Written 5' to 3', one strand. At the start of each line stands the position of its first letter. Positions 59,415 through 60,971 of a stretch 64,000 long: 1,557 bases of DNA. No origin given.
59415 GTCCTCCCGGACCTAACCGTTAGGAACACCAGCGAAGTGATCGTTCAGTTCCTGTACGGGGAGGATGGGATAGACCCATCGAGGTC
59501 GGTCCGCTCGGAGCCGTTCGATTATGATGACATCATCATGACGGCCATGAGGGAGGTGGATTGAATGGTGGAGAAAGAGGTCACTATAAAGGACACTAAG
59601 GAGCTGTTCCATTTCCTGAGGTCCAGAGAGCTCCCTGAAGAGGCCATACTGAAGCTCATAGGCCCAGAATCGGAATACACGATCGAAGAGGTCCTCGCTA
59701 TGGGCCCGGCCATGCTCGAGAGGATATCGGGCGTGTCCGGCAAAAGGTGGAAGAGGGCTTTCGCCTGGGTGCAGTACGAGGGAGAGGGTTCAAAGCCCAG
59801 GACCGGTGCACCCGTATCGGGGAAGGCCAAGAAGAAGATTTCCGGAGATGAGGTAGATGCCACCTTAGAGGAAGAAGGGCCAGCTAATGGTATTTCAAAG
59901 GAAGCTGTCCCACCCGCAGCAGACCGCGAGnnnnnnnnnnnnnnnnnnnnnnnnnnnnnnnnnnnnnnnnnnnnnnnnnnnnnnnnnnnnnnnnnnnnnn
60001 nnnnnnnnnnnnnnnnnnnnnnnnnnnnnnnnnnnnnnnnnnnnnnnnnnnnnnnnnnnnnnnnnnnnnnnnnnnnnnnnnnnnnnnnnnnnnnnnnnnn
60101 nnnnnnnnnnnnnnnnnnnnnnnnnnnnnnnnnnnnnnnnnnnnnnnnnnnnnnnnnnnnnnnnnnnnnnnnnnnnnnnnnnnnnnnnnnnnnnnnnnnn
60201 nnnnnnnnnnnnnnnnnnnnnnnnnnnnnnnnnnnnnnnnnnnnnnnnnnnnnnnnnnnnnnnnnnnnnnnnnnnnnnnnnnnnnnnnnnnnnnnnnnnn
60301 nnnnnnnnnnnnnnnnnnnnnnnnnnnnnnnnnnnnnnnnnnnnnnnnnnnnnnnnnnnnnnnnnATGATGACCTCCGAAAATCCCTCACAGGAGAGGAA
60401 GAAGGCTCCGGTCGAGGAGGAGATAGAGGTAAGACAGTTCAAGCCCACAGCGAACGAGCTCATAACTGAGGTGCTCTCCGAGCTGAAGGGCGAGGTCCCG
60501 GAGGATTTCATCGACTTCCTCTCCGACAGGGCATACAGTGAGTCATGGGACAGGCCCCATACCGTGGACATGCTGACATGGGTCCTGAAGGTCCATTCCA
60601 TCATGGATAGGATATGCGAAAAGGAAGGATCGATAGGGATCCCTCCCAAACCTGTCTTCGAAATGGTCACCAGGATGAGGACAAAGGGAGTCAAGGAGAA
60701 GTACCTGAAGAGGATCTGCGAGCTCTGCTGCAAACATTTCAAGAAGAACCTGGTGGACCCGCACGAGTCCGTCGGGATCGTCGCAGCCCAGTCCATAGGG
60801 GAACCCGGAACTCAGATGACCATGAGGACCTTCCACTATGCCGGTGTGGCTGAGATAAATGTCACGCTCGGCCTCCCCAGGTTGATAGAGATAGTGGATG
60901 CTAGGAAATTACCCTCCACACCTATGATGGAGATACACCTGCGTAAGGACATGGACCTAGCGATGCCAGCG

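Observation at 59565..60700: RNA polymerase A'' subunit carries extra HhH and probable PUA/EVE-like domains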

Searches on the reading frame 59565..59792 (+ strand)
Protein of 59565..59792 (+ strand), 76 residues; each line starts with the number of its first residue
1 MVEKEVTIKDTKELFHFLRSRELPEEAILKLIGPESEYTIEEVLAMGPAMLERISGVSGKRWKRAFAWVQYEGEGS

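Call 38: search_solved_structures(query=A4, max_evalue=10, show_alignments=3)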
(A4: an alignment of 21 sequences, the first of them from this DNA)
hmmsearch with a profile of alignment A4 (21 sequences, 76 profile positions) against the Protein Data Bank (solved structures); distinct sequences matched with E-value up to 10: 12.
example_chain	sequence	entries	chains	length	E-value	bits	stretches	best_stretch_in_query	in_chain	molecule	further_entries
2edu_A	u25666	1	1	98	0.25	14.6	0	26-56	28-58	Kinesin-like protein KIF22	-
3uen_A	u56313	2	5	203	0.51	13.6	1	8-44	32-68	DNA topoisomerase 2-binding protein 1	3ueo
6rmm_A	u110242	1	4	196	0.72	13.1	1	8-44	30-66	DNA topoisomerase 2-binding protein 1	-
3n7q_A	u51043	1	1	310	1.1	12.5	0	7-32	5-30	Transcription termination factor, mitochondrial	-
5crk_O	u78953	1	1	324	1.1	12.5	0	7-32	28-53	Transcription termination factor 1, mitochondrial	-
5cky_O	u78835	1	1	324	1.2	12.4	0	7-32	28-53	Transcription termination factor 1, mitochondrial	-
5co0_O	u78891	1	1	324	1.2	12.4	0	7-32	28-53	Transcription termination factor 1, mitochondrial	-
5crj_O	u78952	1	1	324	1.3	12.3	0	7-32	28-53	Transcription termination factor 1, mitochondrial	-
3mvb_O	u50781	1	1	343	1.3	12.3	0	7-32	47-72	Transcription termination factor, mitochondrial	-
3mva_O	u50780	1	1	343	1.4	12.2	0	7-32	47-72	Transcription termination factor, mitochondrial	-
3n6s_A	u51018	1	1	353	1.5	12.1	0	7-32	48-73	Transcription termination factor, mitochondrial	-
8ok2_E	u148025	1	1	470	1.8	11.8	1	8-44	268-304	Topoisomerase (DNA) II binding protein 1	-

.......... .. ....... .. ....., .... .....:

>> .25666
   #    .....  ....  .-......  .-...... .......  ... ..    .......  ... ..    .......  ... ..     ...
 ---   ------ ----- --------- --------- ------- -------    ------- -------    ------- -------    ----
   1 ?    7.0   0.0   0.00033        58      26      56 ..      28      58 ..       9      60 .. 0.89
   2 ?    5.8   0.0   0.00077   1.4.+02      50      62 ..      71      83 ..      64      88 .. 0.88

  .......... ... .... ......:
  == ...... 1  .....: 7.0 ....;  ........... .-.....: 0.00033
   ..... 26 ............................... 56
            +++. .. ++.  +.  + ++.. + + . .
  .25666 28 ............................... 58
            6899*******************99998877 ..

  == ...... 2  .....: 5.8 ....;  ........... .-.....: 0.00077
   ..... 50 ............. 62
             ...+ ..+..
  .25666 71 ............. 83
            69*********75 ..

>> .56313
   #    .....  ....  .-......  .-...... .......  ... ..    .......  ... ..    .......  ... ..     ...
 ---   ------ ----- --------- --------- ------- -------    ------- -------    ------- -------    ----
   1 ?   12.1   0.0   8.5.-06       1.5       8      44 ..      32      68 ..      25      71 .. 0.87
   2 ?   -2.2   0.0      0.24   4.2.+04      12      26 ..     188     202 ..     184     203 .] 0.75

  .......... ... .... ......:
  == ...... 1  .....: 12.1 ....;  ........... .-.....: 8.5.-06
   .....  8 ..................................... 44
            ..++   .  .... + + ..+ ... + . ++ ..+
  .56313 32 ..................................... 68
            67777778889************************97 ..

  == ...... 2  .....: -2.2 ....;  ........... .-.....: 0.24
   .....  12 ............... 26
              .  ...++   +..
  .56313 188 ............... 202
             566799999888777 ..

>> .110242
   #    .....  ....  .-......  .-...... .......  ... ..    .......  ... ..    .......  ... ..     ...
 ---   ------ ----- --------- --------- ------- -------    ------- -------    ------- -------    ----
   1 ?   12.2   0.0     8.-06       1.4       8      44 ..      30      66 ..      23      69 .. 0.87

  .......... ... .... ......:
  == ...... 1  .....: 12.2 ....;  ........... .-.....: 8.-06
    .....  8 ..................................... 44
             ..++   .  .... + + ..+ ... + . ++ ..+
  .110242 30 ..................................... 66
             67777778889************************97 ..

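Call 46: predict_structure(alignment_id=A4)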
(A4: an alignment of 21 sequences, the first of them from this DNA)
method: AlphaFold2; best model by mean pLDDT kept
length: 76 residues; sequences in the alignment: 21
mean_pLDDT: 89.7   pTM: 0.77
mean pLDDT of the five models: 89.7, 87.3, 87.0, 86.7, 85.1
residues with pLDDT >= 90: 61; 70-90: 8; 50-70: 4; < 50: 3
segments of 3 or more residues with pLDDT < 50: none
pLDDT, mean of each block of 10 residues (from residue 1): 76 93 95 92 95 97 92 71
secondary structure, 60 per line:
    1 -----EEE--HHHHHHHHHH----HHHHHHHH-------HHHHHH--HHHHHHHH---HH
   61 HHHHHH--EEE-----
elements in order: E6-8 H11-20 H25-32 H40-45 H48-55 H59-66 E69-71

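Call 52: fold_search(model_id=the predicted structure, library=pdb)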
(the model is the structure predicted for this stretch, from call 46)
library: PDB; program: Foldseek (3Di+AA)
matches with E <= 10: 43; with E <= 0.001: 0
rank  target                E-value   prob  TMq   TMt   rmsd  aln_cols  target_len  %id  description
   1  2bhn_C                1.9e+00  0.28  0.45  0.21   3.4        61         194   18  XPF from Aeropyrum pernix (released 2005-02-23)
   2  2nrv_A                2.4e+00  0.30  0.50  0.21   2.6        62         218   14  Crystal structure of the C-terminal half of UvrC (released 2007-02-06)
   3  1c9b_A                2.7e+00  0.08  0.29  0.12  10.0        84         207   13  CRYSTAL STRUCTURE OF A HUMAN TBP CORE DOMAIN-HUMAN TFIIB CORE DOMAIN COMPLEX BOUND TO AN EXTENDED, MODIFIED ADENOVIRAL (released 2000-01-10)
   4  1pzn_A                4.2e+00  0.16  0.30  0.09   2.3        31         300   26  Rad51 (RadA) (released 2003-09-09)
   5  2bgw_A                4.7e+00  0.08  0.38  0.17   8.3        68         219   19  XPF from Aeropyrum pernix, complex with DNA (released 2005-02-23)
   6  2bgw_B                5.3e+00  0.18  0.51  0.23   4.0        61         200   13  XPF from Aeropyrum pernix, complex with DNA (released 2005-02-23)
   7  4bxo_A                5.3e+00  0.18  0.51  0.23   5.7        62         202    8  Architecture and DNA recognition elements of the Fanconi anemia FANCM- FAAP24 complex (released 2013-08-28)
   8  5wh1_B                5.3e+00  0.04  0.27  0.11  11.3        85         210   12  Apo form of the C-terminal region of human Transcription Factor IIB (released 2017-11-29)
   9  9q2a_B                5.7e+00  0.15  0.44  0.13   3.7        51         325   20  BCDX2-CX3-RAD51-RAD51-ssDNA supercomplex (released 2026-03-04)
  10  8jnd_K                5.7e+00  0.09  0.37  0.13   4.4        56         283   21  The cryo-EM structure of the nonameric RAD51 ring bound to the nucleosome with the linker DNA binding (released 2024-03-27)
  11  1vol_A                6.0e+00  0.04  0.26  0.13   9.2        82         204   13  TFIIB (HUMAN CORE DOMAIN)/TBP (A.THALIANA)/TATA ELEMENT TERNARY COMPLEX (released 1996-11-08)
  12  5wh1_A                6.0e+00  0.04  0.29  0.13   9.4        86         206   13  Apo form of the C-terminal region of human Transcription Factor IIB (released 2017-11-29)
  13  7zwc_M                6.0e+00  0.04  0.29  0.14   6.5        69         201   22  Structure of SNAPc:TBP-TFIIA-TFIIB sub-complex bound to U5 snRNA promoter (released 2022-11-30)
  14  2nrt                  6.4e+00  0.14  0.49  0.21   2.6        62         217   14  Crystal structure of the C-terminal half of UvrC (released 2007-02-06)
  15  9q2a_R                6.4e+00  0.10  0.34  0.10   5.6        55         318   13  BCDX2-CX3-RAD51-RAD51-ssDNA supercomplex (released 2026-03-04)
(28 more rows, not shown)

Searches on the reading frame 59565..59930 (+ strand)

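Call 5: search_protein_families(library=pfam, proteins=[window:59565-59930:+], max_evalue=1)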
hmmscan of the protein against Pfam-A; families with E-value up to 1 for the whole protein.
seq(122 aa): 1 family
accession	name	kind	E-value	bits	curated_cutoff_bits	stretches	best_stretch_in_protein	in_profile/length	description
PF14520.12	HHH_5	-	0.14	13.1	27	1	39-64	25-50/57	Helix-hairpin-helix domain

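Call 6: search_protein_families(library=ncbifam, proteins=[window:59565-59930:+], max_evalue=1)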
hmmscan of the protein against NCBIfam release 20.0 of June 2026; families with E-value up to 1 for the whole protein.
seq(122 aa): 0 families

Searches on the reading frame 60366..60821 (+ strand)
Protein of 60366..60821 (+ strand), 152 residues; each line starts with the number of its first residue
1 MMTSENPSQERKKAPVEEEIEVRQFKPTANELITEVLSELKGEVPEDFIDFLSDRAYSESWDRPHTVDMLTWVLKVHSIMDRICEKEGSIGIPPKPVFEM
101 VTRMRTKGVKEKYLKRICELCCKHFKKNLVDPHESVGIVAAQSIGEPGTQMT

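Call 5: search_protein_families(library=pfam, proteins=[window:60366-60821:+], max_evalue=1)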
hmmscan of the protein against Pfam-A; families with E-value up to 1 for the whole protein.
seq(152 aa): 2 families
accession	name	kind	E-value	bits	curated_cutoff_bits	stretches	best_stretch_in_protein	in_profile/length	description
PF04998.22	RNA_pol_Rpb1_5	-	2.6e-10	40.6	28.5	1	44-152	66-90/267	RNA polymerase Rpb1, domain 5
PF04003.17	Utp12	-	0.045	14.3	31.5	1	30-78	15-63/107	Dip2/Utp12 Family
